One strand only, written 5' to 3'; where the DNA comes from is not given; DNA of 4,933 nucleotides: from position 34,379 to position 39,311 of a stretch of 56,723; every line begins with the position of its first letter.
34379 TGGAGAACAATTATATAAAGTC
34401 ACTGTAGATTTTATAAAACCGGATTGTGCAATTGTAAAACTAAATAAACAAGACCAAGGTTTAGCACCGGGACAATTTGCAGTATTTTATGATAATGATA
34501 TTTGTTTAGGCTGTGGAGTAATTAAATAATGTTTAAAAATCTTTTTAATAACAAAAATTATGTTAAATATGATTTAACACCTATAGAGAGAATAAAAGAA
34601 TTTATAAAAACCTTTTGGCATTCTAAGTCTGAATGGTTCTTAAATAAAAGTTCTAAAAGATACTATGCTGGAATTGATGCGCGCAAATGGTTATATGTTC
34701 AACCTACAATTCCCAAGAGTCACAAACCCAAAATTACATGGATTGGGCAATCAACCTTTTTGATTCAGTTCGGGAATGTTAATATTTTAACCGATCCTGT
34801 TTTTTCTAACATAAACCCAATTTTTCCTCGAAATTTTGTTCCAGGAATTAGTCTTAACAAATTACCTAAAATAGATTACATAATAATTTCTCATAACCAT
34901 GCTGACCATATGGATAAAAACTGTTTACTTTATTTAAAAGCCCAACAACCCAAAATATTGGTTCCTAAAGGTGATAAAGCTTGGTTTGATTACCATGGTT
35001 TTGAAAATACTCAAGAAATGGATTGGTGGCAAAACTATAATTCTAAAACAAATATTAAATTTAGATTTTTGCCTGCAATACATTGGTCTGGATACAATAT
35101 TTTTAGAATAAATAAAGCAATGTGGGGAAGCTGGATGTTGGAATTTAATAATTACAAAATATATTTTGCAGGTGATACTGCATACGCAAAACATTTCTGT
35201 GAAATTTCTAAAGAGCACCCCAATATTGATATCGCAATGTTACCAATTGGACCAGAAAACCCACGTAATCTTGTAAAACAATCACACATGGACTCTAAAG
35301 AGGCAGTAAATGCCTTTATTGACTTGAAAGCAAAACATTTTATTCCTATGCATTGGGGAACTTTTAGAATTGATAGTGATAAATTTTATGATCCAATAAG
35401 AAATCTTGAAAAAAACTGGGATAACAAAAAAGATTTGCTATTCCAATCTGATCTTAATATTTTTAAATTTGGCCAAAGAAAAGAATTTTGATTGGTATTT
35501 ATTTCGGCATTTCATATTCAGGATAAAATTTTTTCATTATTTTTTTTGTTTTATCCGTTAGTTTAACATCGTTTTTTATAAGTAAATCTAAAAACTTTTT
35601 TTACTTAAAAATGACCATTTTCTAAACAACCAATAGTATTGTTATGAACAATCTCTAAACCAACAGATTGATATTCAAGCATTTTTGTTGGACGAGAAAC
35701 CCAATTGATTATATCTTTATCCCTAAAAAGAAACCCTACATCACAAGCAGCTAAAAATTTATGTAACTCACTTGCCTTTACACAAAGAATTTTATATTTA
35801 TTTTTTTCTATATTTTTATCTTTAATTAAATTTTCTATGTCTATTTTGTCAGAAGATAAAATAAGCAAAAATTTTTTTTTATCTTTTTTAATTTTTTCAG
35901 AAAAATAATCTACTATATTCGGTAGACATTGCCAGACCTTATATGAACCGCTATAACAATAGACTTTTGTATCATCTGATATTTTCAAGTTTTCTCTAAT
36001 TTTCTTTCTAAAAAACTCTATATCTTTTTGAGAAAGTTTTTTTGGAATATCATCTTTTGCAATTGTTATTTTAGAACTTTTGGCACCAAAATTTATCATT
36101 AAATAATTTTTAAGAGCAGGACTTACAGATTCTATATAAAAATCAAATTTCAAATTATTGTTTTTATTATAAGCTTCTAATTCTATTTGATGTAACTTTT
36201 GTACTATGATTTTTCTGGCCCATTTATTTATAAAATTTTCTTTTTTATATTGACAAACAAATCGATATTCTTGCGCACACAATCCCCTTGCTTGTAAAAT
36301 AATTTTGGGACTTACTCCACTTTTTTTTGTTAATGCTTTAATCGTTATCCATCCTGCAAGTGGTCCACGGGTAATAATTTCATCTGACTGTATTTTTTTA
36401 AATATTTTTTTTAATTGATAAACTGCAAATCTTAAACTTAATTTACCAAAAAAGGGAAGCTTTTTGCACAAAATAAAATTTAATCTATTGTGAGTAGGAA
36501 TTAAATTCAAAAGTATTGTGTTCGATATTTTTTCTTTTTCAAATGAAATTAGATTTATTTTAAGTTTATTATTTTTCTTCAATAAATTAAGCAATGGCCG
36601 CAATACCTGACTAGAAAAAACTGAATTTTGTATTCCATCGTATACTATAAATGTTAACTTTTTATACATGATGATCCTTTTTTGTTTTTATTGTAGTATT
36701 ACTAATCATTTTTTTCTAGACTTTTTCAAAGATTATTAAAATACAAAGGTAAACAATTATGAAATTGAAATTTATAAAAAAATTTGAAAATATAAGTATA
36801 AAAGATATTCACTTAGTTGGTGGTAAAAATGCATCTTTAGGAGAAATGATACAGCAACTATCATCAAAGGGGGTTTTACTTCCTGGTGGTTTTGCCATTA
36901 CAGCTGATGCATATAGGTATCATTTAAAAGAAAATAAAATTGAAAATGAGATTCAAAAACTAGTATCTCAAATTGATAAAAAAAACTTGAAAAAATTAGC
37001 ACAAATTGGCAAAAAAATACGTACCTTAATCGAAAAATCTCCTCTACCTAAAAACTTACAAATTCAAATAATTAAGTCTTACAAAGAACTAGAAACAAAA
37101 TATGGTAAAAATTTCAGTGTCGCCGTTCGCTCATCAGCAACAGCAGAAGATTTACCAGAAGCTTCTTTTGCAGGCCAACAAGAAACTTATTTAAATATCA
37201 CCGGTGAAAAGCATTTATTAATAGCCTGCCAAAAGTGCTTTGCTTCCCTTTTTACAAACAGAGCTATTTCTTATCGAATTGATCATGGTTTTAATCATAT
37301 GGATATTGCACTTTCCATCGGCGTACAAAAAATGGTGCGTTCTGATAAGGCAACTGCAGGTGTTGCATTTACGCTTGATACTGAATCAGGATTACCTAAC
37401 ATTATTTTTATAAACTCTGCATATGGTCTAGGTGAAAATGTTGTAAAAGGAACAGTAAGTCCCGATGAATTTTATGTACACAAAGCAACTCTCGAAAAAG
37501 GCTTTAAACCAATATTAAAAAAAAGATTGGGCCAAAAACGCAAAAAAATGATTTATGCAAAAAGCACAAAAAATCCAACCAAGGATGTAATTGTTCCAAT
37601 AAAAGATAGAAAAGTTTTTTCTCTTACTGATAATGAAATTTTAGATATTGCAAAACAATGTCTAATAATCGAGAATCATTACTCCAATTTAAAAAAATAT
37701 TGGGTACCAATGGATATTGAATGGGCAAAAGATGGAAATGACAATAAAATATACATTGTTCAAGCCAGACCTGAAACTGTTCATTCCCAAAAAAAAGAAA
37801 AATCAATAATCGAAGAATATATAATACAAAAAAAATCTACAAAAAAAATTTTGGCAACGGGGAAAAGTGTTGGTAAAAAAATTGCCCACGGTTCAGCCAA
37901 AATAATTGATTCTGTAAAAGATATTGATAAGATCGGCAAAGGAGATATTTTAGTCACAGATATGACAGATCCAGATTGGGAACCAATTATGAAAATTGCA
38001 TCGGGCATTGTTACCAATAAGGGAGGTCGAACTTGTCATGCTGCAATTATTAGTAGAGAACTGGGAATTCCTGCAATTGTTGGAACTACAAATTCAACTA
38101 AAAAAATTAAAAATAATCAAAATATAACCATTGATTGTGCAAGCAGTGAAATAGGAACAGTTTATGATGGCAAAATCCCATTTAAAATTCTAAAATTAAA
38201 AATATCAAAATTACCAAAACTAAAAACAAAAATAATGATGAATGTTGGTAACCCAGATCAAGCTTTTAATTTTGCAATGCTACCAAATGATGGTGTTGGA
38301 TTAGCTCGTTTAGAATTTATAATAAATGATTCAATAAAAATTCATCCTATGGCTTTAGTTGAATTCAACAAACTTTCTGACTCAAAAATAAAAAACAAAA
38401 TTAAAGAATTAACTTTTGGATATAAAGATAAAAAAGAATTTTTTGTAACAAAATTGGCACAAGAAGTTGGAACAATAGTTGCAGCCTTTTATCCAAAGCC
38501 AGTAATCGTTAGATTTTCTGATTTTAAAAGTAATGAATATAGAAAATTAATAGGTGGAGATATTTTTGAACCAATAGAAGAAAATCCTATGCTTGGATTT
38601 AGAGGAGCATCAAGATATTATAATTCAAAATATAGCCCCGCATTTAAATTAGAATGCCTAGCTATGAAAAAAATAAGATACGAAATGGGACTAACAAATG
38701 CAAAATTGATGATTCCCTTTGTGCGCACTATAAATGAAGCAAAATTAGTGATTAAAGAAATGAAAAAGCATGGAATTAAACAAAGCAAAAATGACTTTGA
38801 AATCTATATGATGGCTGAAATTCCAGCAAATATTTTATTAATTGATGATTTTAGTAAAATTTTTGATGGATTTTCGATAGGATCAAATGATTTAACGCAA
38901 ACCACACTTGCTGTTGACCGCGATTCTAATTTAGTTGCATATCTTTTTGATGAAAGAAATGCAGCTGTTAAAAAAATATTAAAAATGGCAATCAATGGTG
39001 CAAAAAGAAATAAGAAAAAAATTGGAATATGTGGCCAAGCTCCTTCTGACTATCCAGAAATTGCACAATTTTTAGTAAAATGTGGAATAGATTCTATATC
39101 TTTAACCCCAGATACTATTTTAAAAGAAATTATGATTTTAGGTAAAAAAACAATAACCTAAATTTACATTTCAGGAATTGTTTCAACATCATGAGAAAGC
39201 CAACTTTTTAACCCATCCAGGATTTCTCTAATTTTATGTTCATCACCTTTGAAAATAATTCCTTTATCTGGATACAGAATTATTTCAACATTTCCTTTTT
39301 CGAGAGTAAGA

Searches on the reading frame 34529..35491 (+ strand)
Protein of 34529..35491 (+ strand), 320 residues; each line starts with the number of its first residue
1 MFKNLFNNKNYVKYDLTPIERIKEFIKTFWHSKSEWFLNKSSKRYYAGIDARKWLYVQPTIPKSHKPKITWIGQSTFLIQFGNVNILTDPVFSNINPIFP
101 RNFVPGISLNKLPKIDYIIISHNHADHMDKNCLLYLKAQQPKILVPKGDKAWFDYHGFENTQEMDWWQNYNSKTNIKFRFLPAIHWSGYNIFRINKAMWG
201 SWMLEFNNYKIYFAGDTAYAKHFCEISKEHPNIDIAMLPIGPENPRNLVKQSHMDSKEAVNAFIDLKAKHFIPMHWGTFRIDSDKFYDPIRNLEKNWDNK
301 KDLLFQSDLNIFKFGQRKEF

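Call 21: search_protein_families(library=pfam, proteins=[window:34529-35491:+], max_evalue=0.001)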
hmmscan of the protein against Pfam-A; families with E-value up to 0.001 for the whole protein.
window:34529-35491:+ (320 aa): 3 families
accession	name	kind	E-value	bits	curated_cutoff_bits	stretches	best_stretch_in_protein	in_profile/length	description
PF12706.13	Lactamase_B_2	-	3.1e-32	112.3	27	1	85-276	2-200/200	Beta-lactamase superfamily domain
PF13483.12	Lactamase_B_3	-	4.6e-19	69.4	24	1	68-275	1-160/160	Beta-lactamase superfamily domain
PF00753.33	Lactamase_B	-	7e-09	36.3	22.7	1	70-157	2-86/196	Metallo-beta-lactamase superfamily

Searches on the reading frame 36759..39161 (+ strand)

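Call 21: search_protein_families(library=pfam, proteins=[window:36759-39161:+], max_evalue=0.001)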
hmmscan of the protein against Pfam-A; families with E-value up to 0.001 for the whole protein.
window:36759-39161:+ (800 aa): 3 families
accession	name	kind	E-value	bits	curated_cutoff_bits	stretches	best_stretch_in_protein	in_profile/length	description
PF01326.24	PPDK_N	-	1.4e-116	389.8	27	1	18-354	2-324/328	Pyruvate phosphate dikinase, AMP/ATP-binding domain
PF02896.24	PEP-utilizers_C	-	6.9e-64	216.3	22.8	1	486-789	16-283/293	PEP-utilising enzyme, PEP-binding domain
PF00391.29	PEP-utilizers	-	6.1e-27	93.5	23.1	1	394-462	3-71/72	PEP-utilising enzyme, mobile domain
